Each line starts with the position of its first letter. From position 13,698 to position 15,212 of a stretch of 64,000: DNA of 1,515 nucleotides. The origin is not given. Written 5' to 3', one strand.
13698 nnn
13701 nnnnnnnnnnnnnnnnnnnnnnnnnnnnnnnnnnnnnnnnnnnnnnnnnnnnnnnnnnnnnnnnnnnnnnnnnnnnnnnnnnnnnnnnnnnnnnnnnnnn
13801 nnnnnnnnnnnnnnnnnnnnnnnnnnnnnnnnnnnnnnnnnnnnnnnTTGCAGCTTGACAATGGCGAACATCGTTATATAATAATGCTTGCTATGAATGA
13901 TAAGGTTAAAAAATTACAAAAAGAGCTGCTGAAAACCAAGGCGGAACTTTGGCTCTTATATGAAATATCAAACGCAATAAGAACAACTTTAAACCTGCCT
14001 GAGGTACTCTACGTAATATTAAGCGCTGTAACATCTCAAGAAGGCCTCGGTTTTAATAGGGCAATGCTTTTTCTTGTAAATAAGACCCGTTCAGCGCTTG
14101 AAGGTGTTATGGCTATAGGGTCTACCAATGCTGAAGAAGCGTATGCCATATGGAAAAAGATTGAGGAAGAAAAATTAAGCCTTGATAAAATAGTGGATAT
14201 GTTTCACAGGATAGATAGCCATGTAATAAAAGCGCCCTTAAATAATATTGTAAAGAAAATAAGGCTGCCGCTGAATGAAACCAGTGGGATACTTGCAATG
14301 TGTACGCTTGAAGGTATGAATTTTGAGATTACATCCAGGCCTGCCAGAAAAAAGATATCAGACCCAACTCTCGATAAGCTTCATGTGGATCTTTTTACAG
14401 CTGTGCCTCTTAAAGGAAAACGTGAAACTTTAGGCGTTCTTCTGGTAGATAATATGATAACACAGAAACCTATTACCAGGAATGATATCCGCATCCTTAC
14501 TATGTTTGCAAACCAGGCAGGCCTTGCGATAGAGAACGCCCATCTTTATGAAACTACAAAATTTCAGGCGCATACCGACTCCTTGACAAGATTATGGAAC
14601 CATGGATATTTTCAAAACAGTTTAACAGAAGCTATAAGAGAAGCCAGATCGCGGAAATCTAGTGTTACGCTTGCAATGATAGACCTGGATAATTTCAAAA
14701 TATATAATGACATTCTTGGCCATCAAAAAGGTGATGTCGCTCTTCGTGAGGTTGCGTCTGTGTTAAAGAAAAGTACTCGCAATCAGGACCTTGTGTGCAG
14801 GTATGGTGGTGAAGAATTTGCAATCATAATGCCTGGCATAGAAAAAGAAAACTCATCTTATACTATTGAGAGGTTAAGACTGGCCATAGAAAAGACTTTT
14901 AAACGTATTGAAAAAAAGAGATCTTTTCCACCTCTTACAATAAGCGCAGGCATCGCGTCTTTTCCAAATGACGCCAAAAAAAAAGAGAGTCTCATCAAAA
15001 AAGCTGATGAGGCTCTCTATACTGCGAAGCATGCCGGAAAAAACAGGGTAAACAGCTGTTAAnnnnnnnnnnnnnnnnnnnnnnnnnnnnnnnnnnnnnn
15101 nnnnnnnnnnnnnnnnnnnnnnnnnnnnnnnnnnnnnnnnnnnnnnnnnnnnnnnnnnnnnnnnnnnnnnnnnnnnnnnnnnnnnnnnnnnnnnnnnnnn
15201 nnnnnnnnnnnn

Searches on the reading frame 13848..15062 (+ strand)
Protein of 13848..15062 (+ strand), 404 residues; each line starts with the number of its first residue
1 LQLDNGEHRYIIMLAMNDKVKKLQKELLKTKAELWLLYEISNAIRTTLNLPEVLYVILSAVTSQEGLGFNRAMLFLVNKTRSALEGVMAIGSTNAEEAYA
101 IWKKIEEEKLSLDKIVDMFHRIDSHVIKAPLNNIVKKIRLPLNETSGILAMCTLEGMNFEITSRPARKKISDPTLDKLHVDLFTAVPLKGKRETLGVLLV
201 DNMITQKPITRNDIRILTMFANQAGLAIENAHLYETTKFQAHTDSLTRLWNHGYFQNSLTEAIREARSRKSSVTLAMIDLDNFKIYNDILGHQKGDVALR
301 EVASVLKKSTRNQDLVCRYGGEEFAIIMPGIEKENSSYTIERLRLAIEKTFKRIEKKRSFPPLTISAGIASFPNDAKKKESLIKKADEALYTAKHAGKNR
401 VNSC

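Call 70: search_protein_families(library=pfam, proteins=[window:13848-15062:+], max_evalue=0.001)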
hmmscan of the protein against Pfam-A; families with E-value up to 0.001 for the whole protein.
window:13848-15062:+ (404 aa): 6 families
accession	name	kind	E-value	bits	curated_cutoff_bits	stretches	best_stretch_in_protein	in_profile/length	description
PF00990.26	GGDEF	-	4.8e-48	163.4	23.8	1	241-400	1-161/161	Diguanylate cyclase, GGDEF domain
PF13492.12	GAF_3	-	3.3e-07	31.2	27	1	178-230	78-129/129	GAF domain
PF01590.32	GAF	-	5.7e-07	30.6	22.4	1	151-228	57-133/133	GAF domain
PF11849.14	DUF3369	-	0.00023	21.9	27.2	0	183-235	117-166/168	Domain of unknown function (DUF3369)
PF24898.2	GGDEF_GdpP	-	0.00034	21.3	30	1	278-397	1-112/126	Cyclic-di-AMP phosphodiesterase GdpP-like, GGDEF domain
PF13185.12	GAF_2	-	0.0005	20.7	28.6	1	145-229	53-136/136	GAF domain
